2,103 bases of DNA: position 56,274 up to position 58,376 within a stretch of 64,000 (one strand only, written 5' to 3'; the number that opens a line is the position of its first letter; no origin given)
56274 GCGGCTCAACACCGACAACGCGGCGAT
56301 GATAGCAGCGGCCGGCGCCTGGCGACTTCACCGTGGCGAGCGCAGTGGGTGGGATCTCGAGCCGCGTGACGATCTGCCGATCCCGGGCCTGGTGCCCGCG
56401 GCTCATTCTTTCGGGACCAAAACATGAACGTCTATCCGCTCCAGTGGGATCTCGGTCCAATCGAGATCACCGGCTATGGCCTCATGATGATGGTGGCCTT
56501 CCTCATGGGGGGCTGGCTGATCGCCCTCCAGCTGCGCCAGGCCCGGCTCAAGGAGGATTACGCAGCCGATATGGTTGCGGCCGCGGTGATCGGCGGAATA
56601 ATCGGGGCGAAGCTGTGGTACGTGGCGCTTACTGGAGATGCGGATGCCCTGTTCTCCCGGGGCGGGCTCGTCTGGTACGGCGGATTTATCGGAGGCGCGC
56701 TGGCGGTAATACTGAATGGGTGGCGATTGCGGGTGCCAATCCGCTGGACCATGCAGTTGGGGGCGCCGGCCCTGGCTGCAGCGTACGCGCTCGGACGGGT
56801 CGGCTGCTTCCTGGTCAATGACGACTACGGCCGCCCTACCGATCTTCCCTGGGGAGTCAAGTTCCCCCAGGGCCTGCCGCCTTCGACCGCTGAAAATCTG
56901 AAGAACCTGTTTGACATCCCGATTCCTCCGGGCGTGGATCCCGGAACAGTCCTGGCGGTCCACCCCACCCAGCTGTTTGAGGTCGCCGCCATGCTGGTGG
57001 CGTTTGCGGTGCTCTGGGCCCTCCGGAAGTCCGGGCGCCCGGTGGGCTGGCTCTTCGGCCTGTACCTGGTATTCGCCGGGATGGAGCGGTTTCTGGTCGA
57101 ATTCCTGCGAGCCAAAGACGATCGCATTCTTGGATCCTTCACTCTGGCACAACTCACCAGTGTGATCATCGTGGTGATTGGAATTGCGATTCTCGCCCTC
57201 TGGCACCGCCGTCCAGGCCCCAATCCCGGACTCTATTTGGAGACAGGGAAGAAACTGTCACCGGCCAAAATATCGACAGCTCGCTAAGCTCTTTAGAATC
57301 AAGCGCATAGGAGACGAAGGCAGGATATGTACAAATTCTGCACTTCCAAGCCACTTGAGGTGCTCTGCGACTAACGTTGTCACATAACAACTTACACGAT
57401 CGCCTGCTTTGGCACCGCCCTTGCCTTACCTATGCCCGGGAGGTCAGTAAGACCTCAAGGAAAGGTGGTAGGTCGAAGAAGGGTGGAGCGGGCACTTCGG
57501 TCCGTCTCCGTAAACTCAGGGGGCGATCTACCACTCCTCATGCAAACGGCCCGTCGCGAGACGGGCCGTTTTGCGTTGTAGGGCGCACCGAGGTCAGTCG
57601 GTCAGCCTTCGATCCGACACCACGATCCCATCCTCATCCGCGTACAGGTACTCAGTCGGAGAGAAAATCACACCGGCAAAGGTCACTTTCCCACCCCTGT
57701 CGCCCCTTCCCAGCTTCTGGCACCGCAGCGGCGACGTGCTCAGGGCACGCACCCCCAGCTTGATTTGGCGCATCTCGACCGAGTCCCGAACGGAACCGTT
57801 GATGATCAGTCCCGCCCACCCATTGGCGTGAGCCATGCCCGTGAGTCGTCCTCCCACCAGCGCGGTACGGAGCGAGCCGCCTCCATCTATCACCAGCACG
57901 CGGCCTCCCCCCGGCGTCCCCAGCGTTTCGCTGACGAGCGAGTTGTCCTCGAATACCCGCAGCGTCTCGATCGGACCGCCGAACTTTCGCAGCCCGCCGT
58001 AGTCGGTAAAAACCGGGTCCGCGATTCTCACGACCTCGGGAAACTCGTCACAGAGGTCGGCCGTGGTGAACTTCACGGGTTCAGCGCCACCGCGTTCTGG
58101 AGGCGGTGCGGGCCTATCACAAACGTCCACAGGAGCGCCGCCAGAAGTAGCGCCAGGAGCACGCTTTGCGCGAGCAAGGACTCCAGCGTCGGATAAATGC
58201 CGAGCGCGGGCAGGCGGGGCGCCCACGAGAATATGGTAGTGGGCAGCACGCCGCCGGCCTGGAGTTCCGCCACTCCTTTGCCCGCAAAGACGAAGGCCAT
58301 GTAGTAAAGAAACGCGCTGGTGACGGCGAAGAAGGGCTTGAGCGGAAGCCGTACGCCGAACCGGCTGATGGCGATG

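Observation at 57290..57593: Orphan sigma54-driven, highly structured small transcript between lgt and rraA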

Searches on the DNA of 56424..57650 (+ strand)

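Call 4: search_rna_families(source=window, start=57250, end=57650, threshold=evalue, max_evalue=10, show_alignments=3)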
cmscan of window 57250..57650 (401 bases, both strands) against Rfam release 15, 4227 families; matches with E-value up to 10: 3.
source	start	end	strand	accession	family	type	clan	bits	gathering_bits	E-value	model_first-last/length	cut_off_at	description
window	57519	57570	+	RF01116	Yfr1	Gene; sRNA;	-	16.4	38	0.77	1-59/59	no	Cyanobacterial functional RNA 1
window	57524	57589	+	RF01014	mir-1306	Gene; miRNA;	-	13.4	70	5.7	1-72/72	no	mir-1306 microRNA precursor family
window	57607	57641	-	RF01126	sR41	Gene; snRNA; snoRNA; CD-box;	-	9.5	54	9.3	1-53/53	no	Small nucleolar RNA sR41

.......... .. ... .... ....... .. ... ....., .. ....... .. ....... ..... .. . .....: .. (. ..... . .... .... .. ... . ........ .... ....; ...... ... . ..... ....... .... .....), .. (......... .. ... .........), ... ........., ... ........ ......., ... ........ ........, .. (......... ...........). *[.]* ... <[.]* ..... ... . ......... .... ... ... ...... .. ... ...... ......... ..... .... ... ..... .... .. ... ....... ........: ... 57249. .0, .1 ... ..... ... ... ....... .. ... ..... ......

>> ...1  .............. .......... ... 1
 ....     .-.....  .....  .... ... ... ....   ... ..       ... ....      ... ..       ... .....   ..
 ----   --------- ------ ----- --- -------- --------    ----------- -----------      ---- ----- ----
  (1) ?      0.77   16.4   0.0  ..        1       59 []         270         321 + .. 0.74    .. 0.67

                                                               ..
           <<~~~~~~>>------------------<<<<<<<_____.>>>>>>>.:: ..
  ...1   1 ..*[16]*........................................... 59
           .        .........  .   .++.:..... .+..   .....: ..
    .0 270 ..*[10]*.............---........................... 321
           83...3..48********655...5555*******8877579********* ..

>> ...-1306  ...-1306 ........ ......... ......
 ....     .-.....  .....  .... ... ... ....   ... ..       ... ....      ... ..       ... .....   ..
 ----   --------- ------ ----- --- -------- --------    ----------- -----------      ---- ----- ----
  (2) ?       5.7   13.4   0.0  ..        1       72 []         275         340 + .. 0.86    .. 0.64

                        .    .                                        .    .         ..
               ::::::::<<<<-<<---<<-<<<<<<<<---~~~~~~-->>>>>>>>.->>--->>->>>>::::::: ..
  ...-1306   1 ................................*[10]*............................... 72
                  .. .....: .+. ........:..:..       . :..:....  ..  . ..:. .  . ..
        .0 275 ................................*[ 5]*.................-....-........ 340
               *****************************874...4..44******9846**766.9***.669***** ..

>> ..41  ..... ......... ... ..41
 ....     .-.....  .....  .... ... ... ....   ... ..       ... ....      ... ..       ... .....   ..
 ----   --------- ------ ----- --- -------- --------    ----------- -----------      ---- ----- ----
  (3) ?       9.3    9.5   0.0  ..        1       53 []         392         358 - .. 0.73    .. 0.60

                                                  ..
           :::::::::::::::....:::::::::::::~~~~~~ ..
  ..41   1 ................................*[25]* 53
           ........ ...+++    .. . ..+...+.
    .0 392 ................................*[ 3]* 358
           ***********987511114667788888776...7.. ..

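Call 21: build_rna_model(alignment_id=A1)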
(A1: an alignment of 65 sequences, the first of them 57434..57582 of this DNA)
Model R1 built from alignment A1 (65 sequences, 210 columns); structure: RNAalifold consensus.
model positions 152; base pairs 38; branch points 1; effective number of sequences 1.69; information 0.59 bits per position. Calibrated on 0.2 Mb of random sequence (short: E-values are rough).
structure used (alignment columns):
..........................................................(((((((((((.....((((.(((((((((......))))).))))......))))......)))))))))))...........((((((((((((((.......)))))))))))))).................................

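Call 23: search_with_rna_model(model_id=R1, source=window, max_evalue=10)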
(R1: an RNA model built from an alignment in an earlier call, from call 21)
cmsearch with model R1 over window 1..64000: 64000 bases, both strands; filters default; matches with E-value up to 10: 4.
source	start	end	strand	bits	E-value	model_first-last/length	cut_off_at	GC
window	57434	57582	+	137.8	2.2e-43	1-152/152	no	0.61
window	57533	57615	-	17.1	0.00038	1-152/152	no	0.64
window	55672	55762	-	10.6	0.05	38-95/152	no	0.66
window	15220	15349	-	5.7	1.9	1-152/152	no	0.71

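Call 24: search_with_rna_model(model_id=R1, sources=[L012, L019, L025, L027, L053, L059, L061, L063, L064, L066, L074, L077, L078, L004, L050, L052], max_evalue=1)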
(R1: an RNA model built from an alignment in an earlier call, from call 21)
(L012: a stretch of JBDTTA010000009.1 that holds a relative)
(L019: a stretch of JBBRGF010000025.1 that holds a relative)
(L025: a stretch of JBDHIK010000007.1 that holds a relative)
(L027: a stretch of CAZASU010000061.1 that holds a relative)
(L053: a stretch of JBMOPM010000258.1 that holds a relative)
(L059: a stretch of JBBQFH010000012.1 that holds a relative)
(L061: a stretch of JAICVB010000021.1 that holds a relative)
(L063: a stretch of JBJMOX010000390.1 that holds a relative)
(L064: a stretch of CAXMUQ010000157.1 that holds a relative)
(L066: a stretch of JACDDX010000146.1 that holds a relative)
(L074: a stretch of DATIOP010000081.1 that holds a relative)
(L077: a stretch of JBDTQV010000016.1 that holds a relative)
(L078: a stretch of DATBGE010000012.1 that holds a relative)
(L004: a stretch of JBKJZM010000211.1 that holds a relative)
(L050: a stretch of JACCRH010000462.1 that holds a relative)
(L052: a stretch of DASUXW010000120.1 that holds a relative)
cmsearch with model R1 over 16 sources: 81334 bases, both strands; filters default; matches with E-value up to 1: 10.
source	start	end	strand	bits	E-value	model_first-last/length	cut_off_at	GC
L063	4044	4196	+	150.2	2.5e-47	1-152/152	no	0.55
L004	4012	4124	+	117.3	1.3e-36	1-115/152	3'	0.6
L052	4025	4129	+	109.2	5.7e-34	1-104/152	3'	0.59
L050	4022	4140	+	109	6.6e-34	1-121/152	3'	0.6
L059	3822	3940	+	39.7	2.2e-11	1-152/152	no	0.64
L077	2555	2639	+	29.8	3.7e-08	1-152/152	no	0.64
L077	2587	2689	-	29.4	4.8e-08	1-152/152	no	0.69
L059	3889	4005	-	26.8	3.4e-07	1-152/152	no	0.63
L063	4023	4176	-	22.3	9.6e-06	1-152/152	no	0.54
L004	4008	4114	-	8.6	0.28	30-152/152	no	0.61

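Call 43: search_with_rna_model(model_id=R1, sources=[L100, L103, L113, L120, L154, L152, L175, L171, L121, L133, L136, L138, L146, L158, L182], max_evalue=0.001)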
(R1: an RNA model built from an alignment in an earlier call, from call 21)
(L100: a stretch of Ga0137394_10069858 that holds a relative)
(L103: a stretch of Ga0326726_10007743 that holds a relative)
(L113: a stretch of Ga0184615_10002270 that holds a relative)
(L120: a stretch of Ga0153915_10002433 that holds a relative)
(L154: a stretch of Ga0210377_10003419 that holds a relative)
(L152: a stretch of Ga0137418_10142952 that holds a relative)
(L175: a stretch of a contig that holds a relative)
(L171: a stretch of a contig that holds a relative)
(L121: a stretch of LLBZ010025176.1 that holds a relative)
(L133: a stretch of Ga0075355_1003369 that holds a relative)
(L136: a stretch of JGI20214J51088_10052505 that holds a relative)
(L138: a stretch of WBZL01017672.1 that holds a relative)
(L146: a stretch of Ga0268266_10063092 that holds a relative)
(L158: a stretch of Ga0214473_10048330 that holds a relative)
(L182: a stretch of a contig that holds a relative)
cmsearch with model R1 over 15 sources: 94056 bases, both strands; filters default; matches with E-value up to 0.001: 20.
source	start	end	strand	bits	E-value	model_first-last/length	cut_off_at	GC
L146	2512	2659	-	137.4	4.3e-43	1-152/152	no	0.56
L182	1675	1827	-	135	2.7e-42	1-152/152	no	0.65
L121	1884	2031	-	130.1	1e-40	1-152/152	no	0.6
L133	669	827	+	122.9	2.3e-38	1-152/152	no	0.56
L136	1255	1413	+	122.9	2.3e-38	1-152/152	no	0.56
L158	4164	4313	-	109.8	4e-34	1-152/152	no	0.63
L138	4242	4380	-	96.7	7.3e-30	1-152/152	no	0.63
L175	1842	1990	-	96.7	7.3e-30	1-152/152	no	0.62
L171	9896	10038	-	96.6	7.8e-30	1-152/152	no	0.56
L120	8956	9098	+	88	4.8e-27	1-152/152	no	0.68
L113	9530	9670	+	87.2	9.3e-27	1-152/152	no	0.6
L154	1390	1530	+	87.2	9.3e-27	1-152/152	no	0.6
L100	2691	2803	-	86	2.2e-26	32-146/152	no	0.6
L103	7064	7193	-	82.3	3.4e-25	1-152/152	no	0.65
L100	2805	2921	-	71.4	1.2e-21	1-152/152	no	0.57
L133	776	923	-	28.5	1.1e-07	1-152/152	no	0.7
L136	1362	1448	-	27.9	1.7e-07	1-152/152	no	0.69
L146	2468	2561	+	22.8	7.8e-06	1-152/152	no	0.59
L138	4260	4405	+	21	3e-05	1-152/152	no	0.66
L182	1603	1725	+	19.6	8.4e-05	1-152/152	no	0.68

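Call 51: search_rna_families(sources=[L113, L120, L154, L103, L091, L001, L010, L033, L049, L068, L046, L072, L080], threshold=gathering)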
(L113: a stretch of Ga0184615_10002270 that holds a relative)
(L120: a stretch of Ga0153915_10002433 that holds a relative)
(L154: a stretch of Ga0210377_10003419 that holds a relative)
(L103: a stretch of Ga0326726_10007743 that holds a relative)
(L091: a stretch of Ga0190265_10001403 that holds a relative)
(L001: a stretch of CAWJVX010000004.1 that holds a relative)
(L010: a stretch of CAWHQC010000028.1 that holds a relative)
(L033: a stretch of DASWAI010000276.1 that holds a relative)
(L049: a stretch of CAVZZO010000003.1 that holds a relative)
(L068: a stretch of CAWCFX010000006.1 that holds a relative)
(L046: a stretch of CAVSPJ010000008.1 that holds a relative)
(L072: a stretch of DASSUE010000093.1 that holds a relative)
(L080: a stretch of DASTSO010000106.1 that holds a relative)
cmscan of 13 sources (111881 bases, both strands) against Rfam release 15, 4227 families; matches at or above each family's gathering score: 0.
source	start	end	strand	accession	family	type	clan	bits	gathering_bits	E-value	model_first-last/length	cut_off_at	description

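Call 63: search_with_rna_model(model_id=R1, sources=[L201, L202, L203, L204, L205], max_evalue=0.001)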
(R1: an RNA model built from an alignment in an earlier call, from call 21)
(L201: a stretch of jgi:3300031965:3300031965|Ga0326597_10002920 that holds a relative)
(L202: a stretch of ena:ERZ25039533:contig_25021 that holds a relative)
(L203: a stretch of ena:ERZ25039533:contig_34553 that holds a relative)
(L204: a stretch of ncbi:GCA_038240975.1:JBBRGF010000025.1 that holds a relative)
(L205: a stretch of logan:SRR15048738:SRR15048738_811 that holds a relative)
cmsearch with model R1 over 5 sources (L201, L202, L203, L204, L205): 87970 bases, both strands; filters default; matches with E-value up to 0.001: 7.
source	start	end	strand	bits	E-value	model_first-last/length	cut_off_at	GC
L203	12484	12634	-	148.8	7.7e-47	1-152/152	no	0.61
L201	12486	12632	-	142.7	7.4e-45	1-152/152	no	0.63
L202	12482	12632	-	135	2.4e-42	1-152/152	no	0.62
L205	5391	5542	-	125.3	3.5e-39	1-152/152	no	0.64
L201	12441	12537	+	31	1.6e-08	1-152/152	no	0.69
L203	12450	12535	+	26.7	3.9e-07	1-152/152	no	0.59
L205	5401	5432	+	20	6.2e-05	111-142/152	no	0.78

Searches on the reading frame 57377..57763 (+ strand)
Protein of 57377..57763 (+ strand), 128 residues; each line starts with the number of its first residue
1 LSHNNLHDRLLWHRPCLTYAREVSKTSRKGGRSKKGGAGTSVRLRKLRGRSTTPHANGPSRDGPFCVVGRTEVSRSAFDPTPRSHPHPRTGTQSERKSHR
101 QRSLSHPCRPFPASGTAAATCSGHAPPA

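Call 9: search_protein_families(library=pfam, proteins=[window:57377-57763:+])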
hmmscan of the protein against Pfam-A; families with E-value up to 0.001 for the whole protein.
window:57377-57763:+ (128 aa): 0 families

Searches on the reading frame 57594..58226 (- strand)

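Call 9: search_protein_families(library=pfam, proteins=[window:57594-58226:-])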
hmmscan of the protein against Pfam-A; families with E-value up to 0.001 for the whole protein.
window:57594-58226:- (210 aa): 1 family
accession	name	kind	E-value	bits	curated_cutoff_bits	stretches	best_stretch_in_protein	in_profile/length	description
PF03737.21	RraA-like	-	6.8e-39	134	24.5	1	55-203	1-152/152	Aldolase/RraA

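Call 32: search_protein_families(library=ncbifam, proteins=[window:57594-58226:-], max_evalue=0.00001)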
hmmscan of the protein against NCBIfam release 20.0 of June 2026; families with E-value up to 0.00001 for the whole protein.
window:57594-58226:- (210 aa): 9 families
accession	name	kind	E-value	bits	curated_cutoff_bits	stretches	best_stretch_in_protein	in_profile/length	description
NF006875.0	PRK09372.1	equivalog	1.8e-60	203.3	136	1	52-208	2-158/161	ribonuclease E activity regulator RraA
TIGR01935.1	NOT-MenG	subfamily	3.4e-56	189.2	123.8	1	55-204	1-150/150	RraA family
NF009134.0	PRK12487.1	equivalog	1.7e-46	157.9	196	1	53-208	3-158/161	putative 4-hydroxy-4-methyl-2-oxoglutarate aldolase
TIGR02998.1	RraA_entero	equivalog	2.4e-44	151.3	241.25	1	52-208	2-158/161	ribonuclease E activity regulator RraA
NF004850.0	PRK06201.1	subfamily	1.5e-18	67.1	231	1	81-203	53-176/222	hypothetical protein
NF005442.0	PRK07028.1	equivalog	9.5e-12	44.2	593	1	82-204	263-385/430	bifunctional hexulose-6-phosphate synthase/ribonuclease regulator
NF006093.0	PRK08245.1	subfamily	8.5e-11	41.7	208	1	90-208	69-189/240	hypothetical protein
NF006731.0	PRK09262.1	equivalog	6e-07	29.2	179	1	92-206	66-180/229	4-carboxy-4-hydroxy-2-oxoadipate aldolase/oxaloacetate decarboxylase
NF009399.0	PRK12764.1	equivalog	1.8e-06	27.2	444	1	107-208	346-448/501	fumarylacetoacetate hydrolase family protein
